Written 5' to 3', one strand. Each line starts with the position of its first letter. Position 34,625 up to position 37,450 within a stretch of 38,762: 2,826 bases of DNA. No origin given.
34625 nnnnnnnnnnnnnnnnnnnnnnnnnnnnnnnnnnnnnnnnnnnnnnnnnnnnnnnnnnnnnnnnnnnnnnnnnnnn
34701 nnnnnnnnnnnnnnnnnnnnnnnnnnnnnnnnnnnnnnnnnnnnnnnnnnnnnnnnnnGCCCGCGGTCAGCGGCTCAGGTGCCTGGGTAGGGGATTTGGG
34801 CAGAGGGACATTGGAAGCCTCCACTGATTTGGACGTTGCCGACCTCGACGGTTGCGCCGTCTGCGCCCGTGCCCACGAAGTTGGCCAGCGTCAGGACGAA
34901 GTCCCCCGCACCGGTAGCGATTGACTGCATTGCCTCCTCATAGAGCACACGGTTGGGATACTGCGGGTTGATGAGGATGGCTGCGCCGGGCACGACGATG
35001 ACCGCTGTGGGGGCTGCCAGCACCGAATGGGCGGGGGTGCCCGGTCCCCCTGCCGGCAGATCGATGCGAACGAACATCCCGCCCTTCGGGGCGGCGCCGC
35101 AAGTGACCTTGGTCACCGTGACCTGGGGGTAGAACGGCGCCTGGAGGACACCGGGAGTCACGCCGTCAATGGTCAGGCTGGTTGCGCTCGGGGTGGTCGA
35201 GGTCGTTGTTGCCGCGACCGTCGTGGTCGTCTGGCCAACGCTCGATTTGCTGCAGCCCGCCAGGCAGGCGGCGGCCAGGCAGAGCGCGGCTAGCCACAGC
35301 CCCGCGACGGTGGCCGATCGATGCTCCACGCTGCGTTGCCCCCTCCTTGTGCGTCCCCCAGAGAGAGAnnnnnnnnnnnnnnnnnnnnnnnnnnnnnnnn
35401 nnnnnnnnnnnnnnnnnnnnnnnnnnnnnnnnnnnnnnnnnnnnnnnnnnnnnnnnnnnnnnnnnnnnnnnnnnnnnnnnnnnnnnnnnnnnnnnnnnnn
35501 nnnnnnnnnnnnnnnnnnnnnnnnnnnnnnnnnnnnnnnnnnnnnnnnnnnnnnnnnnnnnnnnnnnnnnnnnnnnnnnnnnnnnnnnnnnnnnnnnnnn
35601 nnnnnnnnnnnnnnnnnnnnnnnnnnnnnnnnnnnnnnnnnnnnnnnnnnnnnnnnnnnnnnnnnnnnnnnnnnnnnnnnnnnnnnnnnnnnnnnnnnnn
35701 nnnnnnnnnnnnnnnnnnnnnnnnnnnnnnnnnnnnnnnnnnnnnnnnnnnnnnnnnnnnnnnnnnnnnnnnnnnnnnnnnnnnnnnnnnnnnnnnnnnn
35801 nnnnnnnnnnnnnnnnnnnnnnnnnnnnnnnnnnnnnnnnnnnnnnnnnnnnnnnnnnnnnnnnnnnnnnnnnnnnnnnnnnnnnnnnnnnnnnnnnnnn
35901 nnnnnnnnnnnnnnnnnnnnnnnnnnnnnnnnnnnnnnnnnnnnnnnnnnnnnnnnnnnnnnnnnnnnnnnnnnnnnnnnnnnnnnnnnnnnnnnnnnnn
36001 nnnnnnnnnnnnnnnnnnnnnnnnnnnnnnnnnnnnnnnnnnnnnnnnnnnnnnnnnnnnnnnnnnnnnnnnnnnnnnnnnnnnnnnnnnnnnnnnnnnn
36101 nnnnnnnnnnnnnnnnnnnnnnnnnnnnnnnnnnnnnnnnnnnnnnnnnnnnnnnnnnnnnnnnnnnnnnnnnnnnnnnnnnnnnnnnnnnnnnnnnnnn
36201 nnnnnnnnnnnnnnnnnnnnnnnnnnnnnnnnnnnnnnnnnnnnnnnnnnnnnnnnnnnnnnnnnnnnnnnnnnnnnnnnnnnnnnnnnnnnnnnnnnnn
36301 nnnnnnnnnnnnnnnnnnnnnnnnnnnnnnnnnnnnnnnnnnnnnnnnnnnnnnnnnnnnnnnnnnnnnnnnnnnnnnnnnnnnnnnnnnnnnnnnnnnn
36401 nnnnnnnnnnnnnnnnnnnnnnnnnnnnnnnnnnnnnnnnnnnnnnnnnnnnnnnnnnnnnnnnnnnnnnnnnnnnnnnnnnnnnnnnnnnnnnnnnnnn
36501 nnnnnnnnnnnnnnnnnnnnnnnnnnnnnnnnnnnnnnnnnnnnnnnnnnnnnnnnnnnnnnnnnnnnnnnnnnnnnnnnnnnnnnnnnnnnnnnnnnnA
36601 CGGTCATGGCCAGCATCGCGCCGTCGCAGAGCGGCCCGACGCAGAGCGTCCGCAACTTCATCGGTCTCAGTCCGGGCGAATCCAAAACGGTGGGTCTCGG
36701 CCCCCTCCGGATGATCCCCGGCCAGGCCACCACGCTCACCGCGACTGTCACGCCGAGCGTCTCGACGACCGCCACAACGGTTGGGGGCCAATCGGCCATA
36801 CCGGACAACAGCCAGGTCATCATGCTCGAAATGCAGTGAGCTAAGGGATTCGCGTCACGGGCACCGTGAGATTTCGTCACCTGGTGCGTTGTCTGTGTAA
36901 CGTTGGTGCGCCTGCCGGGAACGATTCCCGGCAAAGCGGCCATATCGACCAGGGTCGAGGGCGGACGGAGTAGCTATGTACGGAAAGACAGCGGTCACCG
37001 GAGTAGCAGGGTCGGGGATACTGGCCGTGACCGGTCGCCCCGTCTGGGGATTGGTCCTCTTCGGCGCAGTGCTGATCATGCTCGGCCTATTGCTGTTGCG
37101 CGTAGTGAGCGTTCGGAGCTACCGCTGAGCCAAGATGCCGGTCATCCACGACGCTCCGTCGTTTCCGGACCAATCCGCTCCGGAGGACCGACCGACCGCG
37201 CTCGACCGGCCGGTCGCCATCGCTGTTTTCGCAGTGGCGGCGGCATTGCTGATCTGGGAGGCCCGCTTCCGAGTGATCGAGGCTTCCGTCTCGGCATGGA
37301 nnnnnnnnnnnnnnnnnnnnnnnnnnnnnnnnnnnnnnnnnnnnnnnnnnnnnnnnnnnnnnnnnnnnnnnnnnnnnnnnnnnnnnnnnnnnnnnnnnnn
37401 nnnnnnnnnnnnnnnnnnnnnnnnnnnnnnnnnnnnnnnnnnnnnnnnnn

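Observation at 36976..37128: A free-standing 50-aa gene encoding only an LAxTG-type sorting signal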

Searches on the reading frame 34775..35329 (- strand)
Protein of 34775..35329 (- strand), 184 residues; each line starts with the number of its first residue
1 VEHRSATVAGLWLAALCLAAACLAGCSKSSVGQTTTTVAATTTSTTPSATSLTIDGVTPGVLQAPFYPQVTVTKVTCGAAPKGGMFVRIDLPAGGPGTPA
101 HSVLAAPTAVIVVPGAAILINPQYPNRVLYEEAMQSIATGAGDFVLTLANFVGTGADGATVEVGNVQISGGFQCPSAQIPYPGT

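Call 4: search_protein_families(library=ncbifam, proteins=[window:34775-35329:-], max_evalue=1)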
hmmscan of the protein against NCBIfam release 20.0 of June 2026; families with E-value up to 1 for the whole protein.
window:34775-35329:- (184 aa): 3 families
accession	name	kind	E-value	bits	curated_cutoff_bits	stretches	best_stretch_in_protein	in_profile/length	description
NF053527.1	lipo_Cory_WKLS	subfamily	0.073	13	105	1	14-50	4-41/166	WKL family lipoprotein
NF033216.1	lipo_YgdI_YgdR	subfamily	0.42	10.5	42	1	12-37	5-30/71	YgdI/YgdR family lipoprotein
NF041561.1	PraA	equivalog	0.48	9.9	150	1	150-179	59-89/166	alkane oxidation protein activator PraA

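Call 5: search_protein_families(library=pfam, proteins=[window:34775-35329:-], max_evalue=1)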
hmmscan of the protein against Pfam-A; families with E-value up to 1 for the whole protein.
window:34775-35329:- (184 aa): 1 family
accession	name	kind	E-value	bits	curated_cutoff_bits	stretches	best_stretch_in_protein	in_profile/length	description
PF21827.1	New_glue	-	0.24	11.6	31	1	13-51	7-44/94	New glue protein family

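Call 56: search_protein_families(library=ncbifam, proteins=[window:34775-35329:-], max_evalue=0.05)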
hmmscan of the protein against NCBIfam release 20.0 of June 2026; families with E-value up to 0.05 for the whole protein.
window:34775-35329:- (184 aa): 0 families

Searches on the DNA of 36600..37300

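Call 61: search_rna_families(source=window, start=36600, end=37300, threshold=evalue, max_evalue=1)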
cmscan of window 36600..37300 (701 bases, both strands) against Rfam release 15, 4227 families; matches with E-value up to 1: 0.
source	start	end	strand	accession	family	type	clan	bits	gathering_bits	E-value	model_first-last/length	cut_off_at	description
